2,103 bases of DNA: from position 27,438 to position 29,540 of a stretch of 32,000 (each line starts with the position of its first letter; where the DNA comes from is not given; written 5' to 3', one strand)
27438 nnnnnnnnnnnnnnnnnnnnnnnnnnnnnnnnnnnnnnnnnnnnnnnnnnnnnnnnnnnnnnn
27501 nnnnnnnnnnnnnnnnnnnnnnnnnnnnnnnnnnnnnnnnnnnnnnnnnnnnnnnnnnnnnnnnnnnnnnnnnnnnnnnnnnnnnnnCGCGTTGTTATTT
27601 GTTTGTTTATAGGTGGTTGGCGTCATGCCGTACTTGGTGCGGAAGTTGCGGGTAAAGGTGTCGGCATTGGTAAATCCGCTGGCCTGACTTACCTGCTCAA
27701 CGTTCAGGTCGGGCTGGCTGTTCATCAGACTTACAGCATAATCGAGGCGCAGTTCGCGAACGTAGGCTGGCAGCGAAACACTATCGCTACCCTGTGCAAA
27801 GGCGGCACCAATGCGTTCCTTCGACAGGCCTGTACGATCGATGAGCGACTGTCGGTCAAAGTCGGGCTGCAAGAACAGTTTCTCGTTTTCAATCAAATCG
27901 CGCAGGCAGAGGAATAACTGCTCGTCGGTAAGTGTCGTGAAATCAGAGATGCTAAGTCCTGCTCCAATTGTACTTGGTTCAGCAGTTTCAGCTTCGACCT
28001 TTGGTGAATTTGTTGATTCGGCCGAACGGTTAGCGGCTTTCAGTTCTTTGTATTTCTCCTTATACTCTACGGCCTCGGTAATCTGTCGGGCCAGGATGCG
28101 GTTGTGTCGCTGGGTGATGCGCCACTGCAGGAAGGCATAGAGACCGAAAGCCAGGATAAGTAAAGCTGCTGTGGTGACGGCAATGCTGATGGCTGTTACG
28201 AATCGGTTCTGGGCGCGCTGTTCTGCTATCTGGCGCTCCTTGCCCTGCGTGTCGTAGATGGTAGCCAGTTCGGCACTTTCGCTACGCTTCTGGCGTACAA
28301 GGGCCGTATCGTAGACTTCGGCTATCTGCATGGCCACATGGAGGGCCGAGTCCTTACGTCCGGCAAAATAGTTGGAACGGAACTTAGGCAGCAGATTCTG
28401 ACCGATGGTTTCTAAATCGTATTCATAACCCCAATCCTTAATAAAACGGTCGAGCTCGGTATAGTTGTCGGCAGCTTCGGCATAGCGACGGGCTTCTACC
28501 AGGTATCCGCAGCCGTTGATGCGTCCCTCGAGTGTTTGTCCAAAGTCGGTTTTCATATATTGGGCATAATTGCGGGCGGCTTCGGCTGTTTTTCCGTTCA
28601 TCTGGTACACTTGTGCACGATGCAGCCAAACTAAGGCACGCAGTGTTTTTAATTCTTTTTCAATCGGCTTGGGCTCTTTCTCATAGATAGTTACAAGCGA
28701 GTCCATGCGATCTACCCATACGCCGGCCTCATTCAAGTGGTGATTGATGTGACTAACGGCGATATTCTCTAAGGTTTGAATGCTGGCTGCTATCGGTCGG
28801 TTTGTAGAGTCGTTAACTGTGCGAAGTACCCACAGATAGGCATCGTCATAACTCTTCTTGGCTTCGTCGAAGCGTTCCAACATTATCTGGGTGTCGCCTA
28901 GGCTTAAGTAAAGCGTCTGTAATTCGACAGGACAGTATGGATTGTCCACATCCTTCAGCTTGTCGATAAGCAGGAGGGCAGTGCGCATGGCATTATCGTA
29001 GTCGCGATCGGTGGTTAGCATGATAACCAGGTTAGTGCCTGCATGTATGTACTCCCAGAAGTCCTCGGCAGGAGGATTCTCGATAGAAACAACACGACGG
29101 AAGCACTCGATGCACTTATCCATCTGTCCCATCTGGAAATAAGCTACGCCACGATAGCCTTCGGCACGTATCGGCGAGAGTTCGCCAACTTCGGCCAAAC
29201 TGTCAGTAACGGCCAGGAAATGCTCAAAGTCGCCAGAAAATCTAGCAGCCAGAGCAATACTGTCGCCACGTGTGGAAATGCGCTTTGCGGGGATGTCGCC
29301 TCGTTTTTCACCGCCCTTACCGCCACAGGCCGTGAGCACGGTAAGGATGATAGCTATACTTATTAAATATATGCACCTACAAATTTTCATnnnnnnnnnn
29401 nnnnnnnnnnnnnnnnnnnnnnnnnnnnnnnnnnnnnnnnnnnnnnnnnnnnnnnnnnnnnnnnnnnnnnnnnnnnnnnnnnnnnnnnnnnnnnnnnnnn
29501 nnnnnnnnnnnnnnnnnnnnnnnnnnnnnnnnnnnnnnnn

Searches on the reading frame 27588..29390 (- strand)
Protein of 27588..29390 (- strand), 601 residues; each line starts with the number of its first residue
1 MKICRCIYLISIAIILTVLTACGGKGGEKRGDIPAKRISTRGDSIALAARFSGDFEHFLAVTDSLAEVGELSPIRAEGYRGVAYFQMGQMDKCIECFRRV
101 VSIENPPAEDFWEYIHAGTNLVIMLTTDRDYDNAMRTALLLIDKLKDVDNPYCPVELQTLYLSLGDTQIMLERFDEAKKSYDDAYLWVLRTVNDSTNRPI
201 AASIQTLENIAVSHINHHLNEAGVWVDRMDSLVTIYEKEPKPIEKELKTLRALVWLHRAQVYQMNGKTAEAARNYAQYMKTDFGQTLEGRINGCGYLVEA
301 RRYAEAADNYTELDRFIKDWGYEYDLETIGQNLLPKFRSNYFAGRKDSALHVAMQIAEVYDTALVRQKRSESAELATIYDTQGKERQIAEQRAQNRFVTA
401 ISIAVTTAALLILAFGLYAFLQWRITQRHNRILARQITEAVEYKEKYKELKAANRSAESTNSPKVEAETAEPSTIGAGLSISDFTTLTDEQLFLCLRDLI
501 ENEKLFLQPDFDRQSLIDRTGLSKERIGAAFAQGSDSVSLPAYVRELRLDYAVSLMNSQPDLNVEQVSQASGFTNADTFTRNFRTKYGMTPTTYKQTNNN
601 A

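Call 60: search_protein_families(library=ncbifam, proteins=[window:27588-29390:-], max_evalue=0.00001)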
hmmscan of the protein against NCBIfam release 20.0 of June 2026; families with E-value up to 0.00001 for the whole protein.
window:27588-29390:- (601 aa): 3 families
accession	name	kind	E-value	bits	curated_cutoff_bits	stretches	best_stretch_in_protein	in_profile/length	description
NF006902.0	PRK09393.1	equivalog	3.4e-07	29.8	425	1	498-598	224-322/327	transcriptional regulator FtrA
NF007243.0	PRK09685.1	equivalog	1.2e-06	28.2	199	1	507-597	212-301/303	transcriptional regulator FeaR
NF047455.1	TF_Staph_AryK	equivalog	8.2e-06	24.3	850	0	514-599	177-260/759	transcriptional regulator AryK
